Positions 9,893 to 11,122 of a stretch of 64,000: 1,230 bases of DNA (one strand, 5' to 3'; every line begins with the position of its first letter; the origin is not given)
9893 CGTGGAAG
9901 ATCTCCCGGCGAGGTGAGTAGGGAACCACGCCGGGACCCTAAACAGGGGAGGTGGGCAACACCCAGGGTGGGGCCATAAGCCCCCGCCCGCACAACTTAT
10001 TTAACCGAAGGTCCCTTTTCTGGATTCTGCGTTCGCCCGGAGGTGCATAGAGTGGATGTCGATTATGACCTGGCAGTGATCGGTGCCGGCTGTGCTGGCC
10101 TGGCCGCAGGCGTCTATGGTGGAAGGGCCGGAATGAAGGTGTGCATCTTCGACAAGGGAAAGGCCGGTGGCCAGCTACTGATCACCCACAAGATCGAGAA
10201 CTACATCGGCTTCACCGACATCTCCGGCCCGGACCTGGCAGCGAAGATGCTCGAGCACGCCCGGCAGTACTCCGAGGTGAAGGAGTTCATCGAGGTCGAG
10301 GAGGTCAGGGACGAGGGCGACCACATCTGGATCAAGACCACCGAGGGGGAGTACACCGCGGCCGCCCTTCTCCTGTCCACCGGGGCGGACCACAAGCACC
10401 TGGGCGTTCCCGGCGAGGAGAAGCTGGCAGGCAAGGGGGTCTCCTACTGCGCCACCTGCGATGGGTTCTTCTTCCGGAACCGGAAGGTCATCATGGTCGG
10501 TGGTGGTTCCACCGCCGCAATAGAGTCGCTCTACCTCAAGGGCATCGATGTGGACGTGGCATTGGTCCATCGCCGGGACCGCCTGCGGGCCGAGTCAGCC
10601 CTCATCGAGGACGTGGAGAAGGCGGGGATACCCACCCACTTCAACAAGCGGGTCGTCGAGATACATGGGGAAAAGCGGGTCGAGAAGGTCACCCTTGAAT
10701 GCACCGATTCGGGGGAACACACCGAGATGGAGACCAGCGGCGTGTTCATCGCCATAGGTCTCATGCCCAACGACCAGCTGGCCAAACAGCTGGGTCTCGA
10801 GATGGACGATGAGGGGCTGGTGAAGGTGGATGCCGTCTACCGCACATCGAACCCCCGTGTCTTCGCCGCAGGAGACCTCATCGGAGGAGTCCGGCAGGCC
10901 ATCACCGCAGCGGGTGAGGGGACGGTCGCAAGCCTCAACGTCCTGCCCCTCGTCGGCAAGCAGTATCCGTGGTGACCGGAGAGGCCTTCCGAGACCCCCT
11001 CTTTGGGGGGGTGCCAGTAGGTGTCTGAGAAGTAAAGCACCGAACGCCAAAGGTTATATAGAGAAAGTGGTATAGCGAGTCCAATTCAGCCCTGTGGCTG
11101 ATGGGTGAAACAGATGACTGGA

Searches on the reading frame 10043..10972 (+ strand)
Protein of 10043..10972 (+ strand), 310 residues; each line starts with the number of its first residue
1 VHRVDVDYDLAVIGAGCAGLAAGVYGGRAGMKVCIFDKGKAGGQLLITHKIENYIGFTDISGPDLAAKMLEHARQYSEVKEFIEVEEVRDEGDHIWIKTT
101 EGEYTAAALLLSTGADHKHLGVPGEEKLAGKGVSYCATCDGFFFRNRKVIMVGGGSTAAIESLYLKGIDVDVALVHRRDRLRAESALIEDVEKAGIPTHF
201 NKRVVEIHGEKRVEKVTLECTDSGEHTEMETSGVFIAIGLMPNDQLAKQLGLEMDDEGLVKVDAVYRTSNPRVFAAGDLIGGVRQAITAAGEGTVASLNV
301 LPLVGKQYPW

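Call 7: search_protein_families(library=pfam, proteins=[window:10043-10972:+], max_evalue=0.001)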
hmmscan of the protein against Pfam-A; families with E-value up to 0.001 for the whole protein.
window:10043-10972:+ (310 aa): 8 families
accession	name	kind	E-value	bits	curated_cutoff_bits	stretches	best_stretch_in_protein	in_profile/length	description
PF07992.20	Pyr_redox_2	-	2.7e-48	165.3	26.1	1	8-293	1-291/291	Pyridine nucleotide-disulphide oxidoreductase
PF13738.12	Pyr_redox_3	-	1.4e-18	67.7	30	1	78-277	97-305/305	Pyridine nucleotide-disulphide oxidoreductase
PF00070.33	Pyr_redox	-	2.9e-11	44.2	22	1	148-219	1-80/82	Pyridine nucleotide-disulphide oxidoreductase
PF01266.30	DAO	-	4e-07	30.3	27.9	0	9-43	1-37/353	FAD dependent oxidoreductase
PF03486.20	HI0933_like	-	4.8e-05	23.4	50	0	9-44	2-37/244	HI0933-like protein Rossmann domain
PF12831.13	FAD_oxidored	-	0.00011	22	27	0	9-45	1-38/416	FAD dependent oxidoreductase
PF00890.30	FAD_binding_2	-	0.00027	20.7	20.4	0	9-44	1-37/414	FAD binding domain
PF13450.12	NAD_binding_8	-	0.00063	20.4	21.9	0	12-43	1-33/68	NAD(P)-binding Rossmann-like domain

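Call 8: search_protein_families(library=ncbifam, proteins=[window:10043-10972:+], max_evalue=0.001)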
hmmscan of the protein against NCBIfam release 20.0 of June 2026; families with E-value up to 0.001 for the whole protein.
window:10043-10972:+ (310 aa): 70 families (the best 25 are shown)
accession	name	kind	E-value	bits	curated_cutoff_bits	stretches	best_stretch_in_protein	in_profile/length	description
TIGR01292.1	TRX_reduct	equivalog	2e-94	315.8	343.45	1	8-300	1-296/300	thioredoxin-disulfide reductase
TIGR03143.1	AhpF_homolog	hypoth_equivalog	2.9e-65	220.9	687.65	1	8-299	5-303/555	putative alkyl hydroperoxide reductase F subunit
TIGR03140.1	AhpF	equivalog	8.6e-64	215.9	502.9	1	7-300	212-508/515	alkyl hydroperoxide reductase subunit F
NF007614.0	PRK10262.1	equivalog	2.2e-59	201.2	644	1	10-299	9-309/321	thioredoxin-disulfide reductase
TIGR04018.1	Bthiol_YpdA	hypoth_equivalog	1e-23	83.7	339.9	1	78-285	86-294/316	YpdA family putative bacillithiol disulfide reductase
NF009409.0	PRK12770.1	subfamily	1.7e-21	76.7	343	1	9-297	20-343/360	putative glutamate synthase subunit beta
TIGR02053.1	MerA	equivalog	3.8e-21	75.6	454.45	1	96-301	120-329/465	mercury(II) reductase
TIGR03385.1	CoA_CoA_reduc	equivalog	5.5e-21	74.8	578.8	1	74-281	68-284/439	CoA-disulfide reductase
TIGR01350.1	lipoamide_DH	equivalog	4e-20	72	408.8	1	85-300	110-329/461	dihydrolipoyl dehydrogenase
NF004776.0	PRK06116.1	equivalog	1.8e-19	70.1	480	1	94-289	120-314/450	glutathione-disulfide reductase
NF003585.0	PRK05249.1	equivalog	1.3e-18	66.9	465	1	145-300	175-333/464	Si-specific NAD(P)(+) transhydrogenase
NF004945.0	PRK06292.2-3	equivalog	1.4e-18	67.1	494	1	82-301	109-326/457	dihydrolipoyl dehydrogenase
NF004943.0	PRK06292.2-1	equivalog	8.5e-18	64.4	432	1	76-301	100-329/456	dihydrolipoyl dehydrogenase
TIGR01316.1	gltA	equivalog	1.1e-17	64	471.75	1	146-297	272-442/449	NADPH-dependent glutamate synthase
TIGR01424.1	gluta_reduc_2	equivalog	5.5e-17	61.5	606.05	1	95-294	120-317/446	glutathione-disulfide reductase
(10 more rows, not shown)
